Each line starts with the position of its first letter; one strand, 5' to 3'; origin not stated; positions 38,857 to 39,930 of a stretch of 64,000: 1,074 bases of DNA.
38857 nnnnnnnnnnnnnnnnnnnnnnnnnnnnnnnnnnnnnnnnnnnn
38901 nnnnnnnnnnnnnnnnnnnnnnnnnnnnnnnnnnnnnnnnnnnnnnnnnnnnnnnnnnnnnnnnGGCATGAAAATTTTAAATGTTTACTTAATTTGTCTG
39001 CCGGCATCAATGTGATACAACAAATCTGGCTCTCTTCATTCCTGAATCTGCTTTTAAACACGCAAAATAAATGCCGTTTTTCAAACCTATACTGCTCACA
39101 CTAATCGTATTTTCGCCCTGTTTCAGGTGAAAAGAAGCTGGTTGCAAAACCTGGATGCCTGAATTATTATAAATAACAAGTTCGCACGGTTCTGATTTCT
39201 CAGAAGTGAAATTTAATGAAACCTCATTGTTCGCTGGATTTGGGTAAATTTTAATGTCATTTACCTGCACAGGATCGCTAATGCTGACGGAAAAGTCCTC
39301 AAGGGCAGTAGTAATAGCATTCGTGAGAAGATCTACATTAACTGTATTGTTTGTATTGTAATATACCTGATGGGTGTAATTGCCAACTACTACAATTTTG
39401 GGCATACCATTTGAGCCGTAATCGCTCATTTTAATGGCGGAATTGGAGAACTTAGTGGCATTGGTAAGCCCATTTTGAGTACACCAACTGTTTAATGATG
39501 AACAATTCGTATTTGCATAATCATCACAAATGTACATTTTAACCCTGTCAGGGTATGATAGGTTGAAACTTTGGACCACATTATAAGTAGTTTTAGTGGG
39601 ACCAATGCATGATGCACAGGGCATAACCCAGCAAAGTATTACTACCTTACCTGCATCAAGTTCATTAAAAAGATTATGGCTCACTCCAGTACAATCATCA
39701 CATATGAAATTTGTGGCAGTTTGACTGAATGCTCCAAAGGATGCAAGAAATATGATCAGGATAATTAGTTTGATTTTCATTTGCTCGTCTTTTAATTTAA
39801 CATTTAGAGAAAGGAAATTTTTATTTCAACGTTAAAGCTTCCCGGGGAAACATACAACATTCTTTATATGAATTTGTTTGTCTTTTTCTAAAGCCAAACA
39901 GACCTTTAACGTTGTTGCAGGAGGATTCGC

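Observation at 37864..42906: Cys/His-rich four-gene envelope cluster: HYC..CC anchor protein, TonB-dependent receptor, T9SS thioredoxin-like protein and barrel::HMBD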

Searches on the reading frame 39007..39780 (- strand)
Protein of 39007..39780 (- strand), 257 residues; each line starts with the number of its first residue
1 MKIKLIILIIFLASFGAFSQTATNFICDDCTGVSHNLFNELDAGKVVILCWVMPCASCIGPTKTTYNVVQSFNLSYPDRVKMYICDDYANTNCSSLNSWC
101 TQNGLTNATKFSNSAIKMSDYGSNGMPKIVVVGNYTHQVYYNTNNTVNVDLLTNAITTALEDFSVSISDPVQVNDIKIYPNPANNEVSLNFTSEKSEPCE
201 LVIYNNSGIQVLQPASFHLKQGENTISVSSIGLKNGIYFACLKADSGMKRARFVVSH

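Call 3: search_protein_families(library=pfam, proteins=[window:39007-39780:-], max_evalue=0.1)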
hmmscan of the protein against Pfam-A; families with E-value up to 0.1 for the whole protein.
window:39007-39780:- (257 aa): 2 families
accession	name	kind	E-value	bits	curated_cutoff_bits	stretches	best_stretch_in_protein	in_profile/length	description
PF18962.6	Por_Secre_tail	-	4.3e-11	43.4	27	1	178-254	1-74/75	Secretion system C-terminal sorting domain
PF06689.19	zf-C4_ClpX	-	0.095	13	27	0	24-40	22-39/39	ClpX C4-type zinc finger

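Call 4: search_protein_families(library=ncbifam, proteins=[window:39007-39780:-], max_evalue=0.1)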
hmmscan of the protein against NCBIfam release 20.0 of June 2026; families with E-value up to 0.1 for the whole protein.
window:39007-39780:- (257 aa): 5 families
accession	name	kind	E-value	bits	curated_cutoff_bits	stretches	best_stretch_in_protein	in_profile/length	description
TIGR04183.1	Por_Secre_tail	domain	3e-11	43.1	23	1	178-255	1-71/72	T9SS type A sorting domain-containing protein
NF038113.1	T9SSA_dep_M36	equivalog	1.1e-07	30.4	885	1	162-251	779-864/869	T9SS-dependent M36 family metallopeptidase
NF033707.1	T9SS_sortase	equivalog_domain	4.1e-05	21.4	420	1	149-233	973-1059/1095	type IX secretion system sortase PorU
NF052323.1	T9SSA_dep_M6i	equivalog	6.8e-05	21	600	1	173-252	953-1034/1043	T9SS-dependent M6-like inactivated metalloprotease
TIGR02298.1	HpaD_Fe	equivalog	0.017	14.6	315.95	1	66-147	117-197/284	3,4-dihydroxyphenylacetate 2,3-dioxygenase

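Call 16: search_solved_structures(query=window:39007-39780:-, max_evalue=1)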
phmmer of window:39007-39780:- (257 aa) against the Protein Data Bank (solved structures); distinct sequences matched with E-value up to 1: 3.
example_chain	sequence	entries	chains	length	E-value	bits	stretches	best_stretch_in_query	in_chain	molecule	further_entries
8glj_D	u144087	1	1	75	0.024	17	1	175-252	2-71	Por secretion system C-terminal sorting domain-containing protein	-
2kbn_A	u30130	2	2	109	0.36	13.2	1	93-161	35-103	Conserved protein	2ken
5do8_B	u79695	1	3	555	0.71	12.2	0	156-194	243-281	Lmo0184 protein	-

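Call 27: search_solved_structures(query=A2, max_evalue=10, show_alignments=3)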
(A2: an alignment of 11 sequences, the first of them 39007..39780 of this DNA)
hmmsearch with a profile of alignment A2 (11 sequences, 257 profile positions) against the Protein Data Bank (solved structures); distinct sequences matched with E-value up to 10: 10.
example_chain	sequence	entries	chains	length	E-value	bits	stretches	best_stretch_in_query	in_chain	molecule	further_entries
8glj_D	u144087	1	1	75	0.0018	20.7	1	175-254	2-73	Por secretion system C-terminal sorting domain-containing protein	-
9whd_A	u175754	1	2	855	0.0049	19.3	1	169-255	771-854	GH167 glycoside hydrolase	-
8h97_A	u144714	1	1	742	0.0066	18.9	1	159-254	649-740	Beta-agarase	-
8qb1_A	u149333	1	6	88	0.0071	18.7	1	175-254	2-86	Mirolase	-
3q3v_A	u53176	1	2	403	0.1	15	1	99-150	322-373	Phosphoglycerate kinase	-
8glk_D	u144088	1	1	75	0.11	14.9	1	176-255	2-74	Endonuclease I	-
5jvk_A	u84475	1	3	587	0.22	13.8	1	164-254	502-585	Uncharacterized protein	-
9sj2_C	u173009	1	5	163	0.36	13.2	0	141-199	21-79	AbpX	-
9rhp_A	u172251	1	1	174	0.54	12.6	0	142-199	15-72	Archaeal bundling protein X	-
8h2a_A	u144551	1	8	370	0.95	11.8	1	39-62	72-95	Alcohol dehydrogenase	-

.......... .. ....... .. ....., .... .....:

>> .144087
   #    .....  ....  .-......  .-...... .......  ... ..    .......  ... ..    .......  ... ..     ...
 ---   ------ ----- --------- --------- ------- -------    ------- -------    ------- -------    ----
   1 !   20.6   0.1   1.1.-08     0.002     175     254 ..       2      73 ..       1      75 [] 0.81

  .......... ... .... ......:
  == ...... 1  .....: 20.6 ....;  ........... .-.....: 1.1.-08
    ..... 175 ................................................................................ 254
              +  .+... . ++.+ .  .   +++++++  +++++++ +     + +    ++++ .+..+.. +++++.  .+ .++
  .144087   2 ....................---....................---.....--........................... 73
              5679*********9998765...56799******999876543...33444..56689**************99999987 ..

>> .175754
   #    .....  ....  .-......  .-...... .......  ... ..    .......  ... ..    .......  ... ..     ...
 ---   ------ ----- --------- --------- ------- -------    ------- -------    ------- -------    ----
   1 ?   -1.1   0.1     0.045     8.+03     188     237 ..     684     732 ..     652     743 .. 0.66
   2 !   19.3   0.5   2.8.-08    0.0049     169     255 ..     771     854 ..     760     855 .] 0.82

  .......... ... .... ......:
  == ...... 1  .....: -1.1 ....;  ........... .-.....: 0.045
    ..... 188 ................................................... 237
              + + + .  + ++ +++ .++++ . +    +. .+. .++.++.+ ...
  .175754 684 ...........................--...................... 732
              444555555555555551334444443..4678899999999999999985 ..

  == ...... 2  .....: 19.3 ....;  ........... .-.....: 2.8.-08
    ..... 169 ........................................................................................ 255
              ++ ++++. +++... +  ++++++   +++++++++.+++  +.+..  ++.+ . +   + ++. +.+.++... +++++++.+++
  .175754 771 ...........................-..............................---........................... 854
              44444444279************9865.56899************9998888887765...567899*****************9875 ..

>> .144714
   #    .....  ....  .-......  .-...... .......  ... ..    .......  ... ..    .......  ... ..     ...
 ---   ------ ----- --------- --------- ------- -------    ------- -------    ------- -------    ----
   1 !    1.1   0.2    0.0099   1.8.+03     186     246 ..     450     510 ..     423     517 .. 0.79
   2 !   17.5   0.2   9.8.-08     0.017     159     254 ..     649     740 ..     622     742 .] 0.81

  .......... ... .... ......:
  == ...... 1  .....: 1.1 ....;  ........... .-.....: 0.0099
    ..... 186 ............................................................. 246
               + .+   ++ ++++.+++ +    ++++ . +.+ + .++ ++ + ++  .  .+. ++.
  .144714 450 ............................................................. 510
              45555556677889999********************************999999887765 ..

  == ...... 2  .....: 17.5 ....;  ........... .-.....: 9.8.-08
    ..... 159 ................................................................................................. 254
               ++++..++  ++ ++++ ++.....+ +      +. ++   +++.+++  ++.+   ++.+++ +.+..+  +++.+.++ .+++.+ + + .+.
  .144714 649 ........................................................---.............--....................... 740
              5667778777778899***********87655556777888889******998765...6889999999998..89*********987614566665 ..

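Call 29: find_homologous_proteins(query=window:39007-39780:-, max_evalue=0.001)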
Query window:39007-39780:- (257 aa): 1011 proteins with E <= 0.001 among 1239 candidates; the best 120 are listed.
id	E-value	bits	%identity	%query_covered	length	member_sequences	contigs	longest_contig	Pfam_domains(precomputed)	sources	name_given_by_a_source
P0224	1.3e-168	576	100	100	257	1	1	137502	PF18962.8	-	-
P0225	4.4e-146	503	87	100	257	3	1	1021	PF18962.8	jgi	-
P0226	7.0e-140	482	83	100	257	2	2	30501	PF18962.8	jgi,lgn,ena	-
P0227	3.4e-130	451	78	100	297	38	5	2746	PF18962.8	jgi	jgi:hypothetical protein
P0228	5.6e-127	440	75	100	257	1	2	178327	PF18962.8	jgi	-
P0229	1.3e-124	432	72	100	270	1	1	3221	PF18962.8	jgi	jgi:hypothetical protein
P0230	1.5e-119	416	71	100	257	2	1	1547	PF18962.8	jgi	jgi:hypothetical protein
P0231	1.7e-117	409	70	100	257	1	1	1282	PF18962.8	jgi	jgi:hypothetical protein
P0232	6.5e-116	404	70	100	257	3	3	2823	PF18962.8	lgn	-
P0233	8.9e-116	403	69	100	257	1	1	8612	PF18962.8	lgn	-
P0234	1.2e-112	393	65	100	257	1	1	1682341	PF18962.8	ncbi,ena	-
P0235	4.8e-106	371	66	100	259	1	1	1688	PF18962.8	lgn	-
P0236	9.7e-106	370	64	100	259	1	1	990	PF18962.8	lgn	-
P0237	1.2e-103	364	64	100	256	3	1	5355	PF18962.8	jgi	jgi:hypothetical protein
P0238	3.7e-101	355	62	100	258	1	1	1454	PF18962.8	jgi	jgi:hypothetical protein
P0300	3.7e-68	247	47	96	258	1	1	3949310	PF18962.8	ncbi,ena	-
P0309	2.7e-67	245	47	100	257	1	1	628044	PF18962.8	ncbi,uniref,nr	ncbi:T9SS type A sorting domain-containing protein [Adhaeribacter sp. BT258]|uniref:T9SS type A sort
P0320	3.3e-66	241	47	99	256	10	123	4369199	PF18962.8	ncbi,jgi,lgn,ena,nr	ncbi:MAG: T9SS type A sorting domain-containing protein [Sphingobacteriales bacterium]|jgi:hypotheti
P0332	1.2e-65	239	45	100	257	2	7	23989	PF18962.8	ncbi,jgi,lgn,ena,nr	ncbi:MAG TPA: T9SS type A sorting domain-containing protein [Ignavibacteria bacterium]|nr:T9SS type 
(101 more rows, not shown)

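Call 34: find_encoding_contigs(protein=P0309, flank=9000, max_places=1)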
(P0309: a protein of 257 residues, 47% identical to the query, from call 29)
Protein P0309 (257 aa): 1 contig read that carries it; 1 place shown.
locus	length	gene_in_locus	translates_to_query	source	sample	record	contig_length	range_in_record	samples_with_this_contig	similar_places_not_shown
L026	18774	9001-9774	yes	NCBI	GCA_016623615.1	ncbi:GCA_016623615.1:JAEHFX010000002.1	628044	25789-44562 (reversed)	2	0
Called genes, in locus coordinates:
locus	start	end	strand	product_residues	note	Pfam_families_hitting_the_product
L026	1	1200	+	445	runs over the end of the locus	PF06347:SH3_4 (faint), PF01551:Peptidase_M23, PF08239:SH3_3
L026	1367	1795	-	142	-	PF13673:Acetyltransf_10, PF00583:Acetyltransf_1, PF13508:Acetyltransf_7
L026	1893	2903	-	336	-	PF00270:DEAD (faint), PF00580:UvrD-helicase (faint), PF01695:IstB_IS21 (faint), PF02562:PhoH, PF13245:AAA_19 (weak), PF13604:AAA_30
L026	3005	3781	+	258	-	PF01887:SAM_HAT_N, PF20257:SAM_HAT_C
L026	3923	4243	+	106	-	PF03992:ABM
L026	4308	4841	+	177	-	PF07743:HSCB_C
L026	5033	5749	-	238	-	PF03811:Zn_ribbon_InsA (weak), PF03400:DDE_Tnp_IS1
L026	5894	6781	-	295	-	-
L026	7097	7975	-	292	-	PF02311:AraC_binding, PF00165:HTH_AraC (faint), PF12833:HTH_18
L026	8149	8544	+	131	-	PF06170:DUF983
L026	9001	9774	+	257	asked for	PF18962:Por_Secre_tail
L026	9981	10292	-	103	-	-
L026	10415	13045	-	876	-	PF19335:HMBD, PF07732:Cu-oxidase_3, PF00394:Cu-oxidase, PF07731:Cu-oxidase_2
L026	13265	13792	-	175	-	PF00702:Hydrolase, PF08645:PNK3P (weak), PF13419:HAD_2, PF13242:Hydrolase_like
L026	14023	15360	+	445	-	PF01266:DAO (weak), PF01593:Amino_oxidase, PF13450:NAD_binding_8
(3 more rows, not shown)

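Call 35: find_encoding_contigs(protein=P0320, flank=9000, max_places=2)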
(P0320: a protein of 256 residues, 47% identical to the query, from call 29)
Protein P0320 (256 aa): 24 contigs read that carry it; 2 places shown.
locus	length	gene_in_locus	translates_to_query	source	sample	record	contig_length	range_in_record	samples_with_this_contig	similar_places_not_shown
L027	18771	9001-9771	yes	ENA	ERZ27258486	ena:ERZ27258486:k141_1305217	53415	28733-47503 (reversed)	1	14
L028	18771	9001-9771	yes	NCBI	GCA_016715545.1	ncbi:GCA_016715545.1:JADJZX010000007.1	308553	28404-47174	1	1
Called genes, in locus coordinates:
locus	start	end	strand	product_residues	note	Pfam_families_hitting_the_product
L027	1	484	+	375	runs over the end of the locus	PF00512:HisKA, PF02518:HATPase_c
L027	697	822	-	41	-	-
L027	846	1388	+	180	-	PF06052:3-HAO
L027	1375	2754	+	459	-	PF01494:FAD_binding_3, PF13450:NAD_binding_8 (faint)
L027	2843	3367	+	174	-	-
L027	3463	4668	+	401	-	PF13167:GTP-bdg_N, PF16360:GTP-bdg_M, PF00025:Arf (weak), PF00009:GTP_EFTU (faint), PF01926:MMR_HSR1, PF02421:FeoB_N (weak)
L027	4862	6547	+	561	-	PF13520:AA_permease_2, PF00324:AA_permease, PF13906:AA_permease_C (weak)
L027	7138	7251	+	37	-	-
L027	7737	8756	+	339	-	PF01073:3Beta_HSD, PF01370:Epimerase, PF02719:Polysacc_synt_2, PF04321:RmlD_sub_bind, PF07993:NAD_binding_4, PF13460:NAD_binding_10, PF16363:GDP_Man_Dehyd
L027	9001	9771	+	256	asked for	PF18962:Por_Secre_tail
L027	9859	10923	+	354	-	-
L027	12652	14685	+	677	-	-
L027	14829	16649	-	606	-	PF00515:TPR_1 (faint), PF07719:TPR_2 (faint), PF13174:TPR_6 (faint), PF13176:TPR_7 (faint), PF13181:TPR_8 (faint), PF13424:TPR_12 (faint), PF13428:TPR_14 (faint), PF13432:TPR_16 (faint), +1 more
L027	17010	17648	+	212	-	PF02308:MgtC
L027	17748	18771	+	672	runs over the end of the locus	PF00082:Peptidase_S8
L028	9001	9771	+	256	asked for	PF18962:Por_Secre_tail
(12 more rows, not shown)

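Call 41: predict_structure(alignment_id=A3)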
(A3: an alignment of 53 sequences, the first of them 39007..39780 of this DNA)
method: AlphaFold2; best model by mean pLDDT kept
length: 257 residues; sequences in the alignment: 53
mean_pLDDT: 86.5   pTM: 0.63
mean pLDDT of the five models: 86.5, 85.6, 85.5, 85.0, 85.0
residues with pLDDT >= 90: 131; 70-90: 101; 50-70: 15; < 50: 10
segments of 3 or more residues with pLDDT < 50: 165-173
pLDDT, mean of each block of 10 residues (from residue 1): 82 65 95 95 92 94 97 89 91 96 96 93 92 89 95 93 49 58 80 88 87 91 90 87 82 82
secondary structure, 60 per line:
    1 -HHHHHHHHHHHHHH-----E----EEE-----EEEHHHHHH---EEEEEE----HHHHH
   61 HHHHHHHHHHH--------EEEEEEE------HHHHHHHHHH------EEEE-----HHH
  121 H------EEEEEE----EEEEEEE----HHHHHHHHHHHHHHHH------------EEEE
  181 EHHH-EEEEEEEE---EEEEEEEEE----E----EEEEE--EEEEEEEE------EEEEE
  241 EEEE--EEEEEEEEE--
elements in order: H2-15 E26-28 E34-36 H37-42 E46-51 H56-71 E80-86 H93-102 E109-112 H118-121 E128-133 E138-144 H149-164 E177-181 E186-193 E197-205 E215-219 E222-229 E236-244 E247-255

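Call 45: fold_search(model_id=the predicted structure, library=pdb)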
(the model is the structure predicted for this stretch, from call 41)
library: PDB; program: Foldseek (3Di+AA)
matches with E <= 10: 1907; with E <= 0.001: 360
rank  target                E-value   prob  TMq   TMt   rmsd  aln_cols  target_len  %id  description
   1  2hyx_A                1.1e-08  1.00  0.44  0.35  19.8       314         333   11  Structure of the C-terminal domain of DipZ from Mycobacterium tuberculosis (released 2007-07-17)
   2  2hyx_B                1.4e-08  1.00  0.45  0.36  19.2       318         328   10  Structure of the C-terminal domain of DipZ from Mycobacterium tuberculosis (released 2007-07-17)
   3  5cyy_D                1.7e-08  1.00  0.45  0.36  19.9       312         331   10  Structure of the C-terminal domains of DipZ from Mycobacterium tuberculosis (released 2016-01-13)
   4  5cyy_A                3.7e-08  1.00  0.45  0.36  19.9       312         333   10  Structure of the C-terminal domains of DipZ from Mycobacterium tuberculosis (released 2016-01-13)
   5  2h1b_A                4.2e-08  1.00  0.45  0.79   2.7       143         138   15  ResA E80Q (released 2006-09-19)
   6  1st9_A                5.0e-08  1.00  0.45  0.78   2.8       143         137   14  Crystal Structure of a Soluble Domain of ResA in the Oxidised Form (released 2004-05-11)
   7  2f9s_A                5.0e-08  1.00  0.45  0.78   2.8       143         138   14  2nd Crystal Structure Of A Soluble Domain Of ResA In The Oxidised Form (released 2006-04-18)
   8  3c73_A                6.0e-08  1.00  0.44  0.78   2.8       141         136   15  Structure of CEHC variant ResA (released 2008-08-12)
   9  1st9_B                7.1e-08  1.00  0.44  0.78   2.6       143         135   15  Crystal Structure of a Soluble Domain of ResA in the Oxidised Form (released 2004-05-11)
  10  2hyx_D                7.1e-08  1.00  0.45  0.36  19.8       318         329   10  Structure of the C-terminal domain of DipZ from Mycobacterium tuberculosis (released 2007-07-17)
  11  1su9_A                7.6e-08  1.00  0.43  0.76   3.0       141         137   14  Reduced structure of the soluble domain of ResA (released 2004-05-11)
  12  1su9_B                8.0e-08  1.00  0.45  0.80   2.5       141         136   16  Reduced structure of the soluble domain of ResA (released 2004-05-11)
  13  2h19_B                8.5e-08  1.00  0.43  0.77   2.8       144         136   14  Crystal Structure of ResA Cys77Ala Variant (released 2006-09-19)
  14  2h19_A                9.6e-08  1.00  0.43  0.74   3.0       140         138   14  Crystal Structure of ResA Cys77Ala Variant (released 2006-09-19)
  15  3c71                  1.1e-07  1.00  0.45  0.78   2.5       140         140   16  Structure of a ResA variant with a DsbA-like active site motif (CPHC) (released 2008-08-12)
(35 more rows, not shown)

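Call 58: search_protein_families(library=pfam, proteins=[L027:9859-10923:+], max_evalue=0.01)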
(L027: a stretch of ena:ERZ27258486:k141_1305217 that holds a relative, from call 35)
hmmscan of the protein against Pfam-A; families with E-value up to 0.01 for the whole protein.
L027:9859-10923:+ (354 aa): 0 families

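Call 60: find_encoding_contigs(protein=P0300, flank=9000, max_places=1)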
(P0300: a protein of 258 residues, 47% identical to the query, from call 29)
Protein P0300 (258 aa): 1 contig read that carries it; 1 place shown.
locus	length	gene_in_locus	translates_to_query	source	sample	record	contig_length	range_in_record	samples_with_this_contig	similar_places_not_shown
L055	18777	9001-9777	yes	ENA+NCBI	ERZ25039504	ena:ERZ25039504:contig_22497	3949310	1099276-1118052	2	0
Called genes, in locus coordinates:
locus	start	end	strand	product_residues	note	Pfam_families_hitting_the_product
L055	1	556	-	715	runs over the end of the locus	PF12805:FUSC-like, PF11744:ALMT, PF13515:FUSC_2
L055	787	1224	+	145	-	-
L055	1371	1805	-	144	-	PF10604:Polyketide_cyc2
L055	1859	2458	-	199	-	PF13302:Acetyltransf_3, PF13420:Acetyltransf_4, PF00583:Acetyltransf_1, PF13508:Acetyltransf_7 (weak)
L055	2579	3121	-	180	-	PF13858:DUF4199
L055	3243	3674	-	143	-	PF00196:GerE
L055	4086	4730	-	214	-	PF08713:DNA_alkylation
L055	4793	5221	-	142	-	PF13673:Acetyltransf_10, PF00583:Acetyltransf_1, PF13508:Acetyltransf_7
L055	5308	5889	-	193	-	PF02562:PhoH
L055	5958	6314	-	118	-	-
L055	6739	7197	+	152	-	PF20257:SAM_HAT_C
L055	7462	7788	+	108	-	PF03992:ABM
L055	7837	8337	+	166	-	PF07743:HSCB_C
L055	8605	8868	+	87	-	PF00403:HMA (weak)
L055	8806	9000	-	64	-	-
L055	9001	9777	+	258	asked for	PF18962:Por_Secre_tail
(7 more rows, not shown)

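Call 61: find_encoding_contigs(protein=P0332, flank=9000, max_places=1)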
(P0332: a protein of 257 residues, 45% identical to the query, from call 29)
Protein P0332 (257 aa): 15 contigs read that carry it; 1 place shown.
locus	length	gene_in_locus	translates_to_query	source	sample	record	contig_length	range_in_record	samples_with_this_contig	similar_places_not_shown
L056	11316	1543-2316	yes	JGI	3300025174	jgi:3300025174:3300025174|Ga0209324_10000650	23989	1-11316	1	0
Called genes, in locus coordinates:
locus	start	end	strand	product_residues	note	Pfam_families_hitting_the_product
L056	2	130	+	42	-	?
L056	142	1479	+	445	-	-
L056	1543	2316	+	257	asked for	PF18962:Por_Secre_tail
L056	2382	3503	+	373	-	-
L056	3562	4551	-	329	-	PF01118:Semialdhyde_dh, PF02800:Gp_dh_C (faint), PF02774:Semialdhyde_dhC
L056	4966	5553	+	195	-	PF04542:Sigma70_r2, PF08281:Sigma70_r4_2, PF04545:Sigma70_r4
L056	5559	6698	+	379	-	PF00801:PKD, PF18911:PKD_4, PF18981:InlK_D3, PF13585:CHU_C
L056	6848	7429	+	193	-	PF08281:Sigma70_r4_2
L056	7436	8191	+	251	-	-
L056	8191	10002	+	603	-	PF01541:GIY-YIG, PF27096:UvrC_M, PF22920:UvrC_RNaseH, PF08459:UvrC_RNaseH_dom, PF14520:HHH_5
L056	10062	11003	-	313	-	PF19841:GldN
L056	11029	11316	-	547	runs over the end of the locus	PF12081:GldM_1st, PF21601:GldM_2nd, PF21602:GldM_3rd, PF12080:GldM_4th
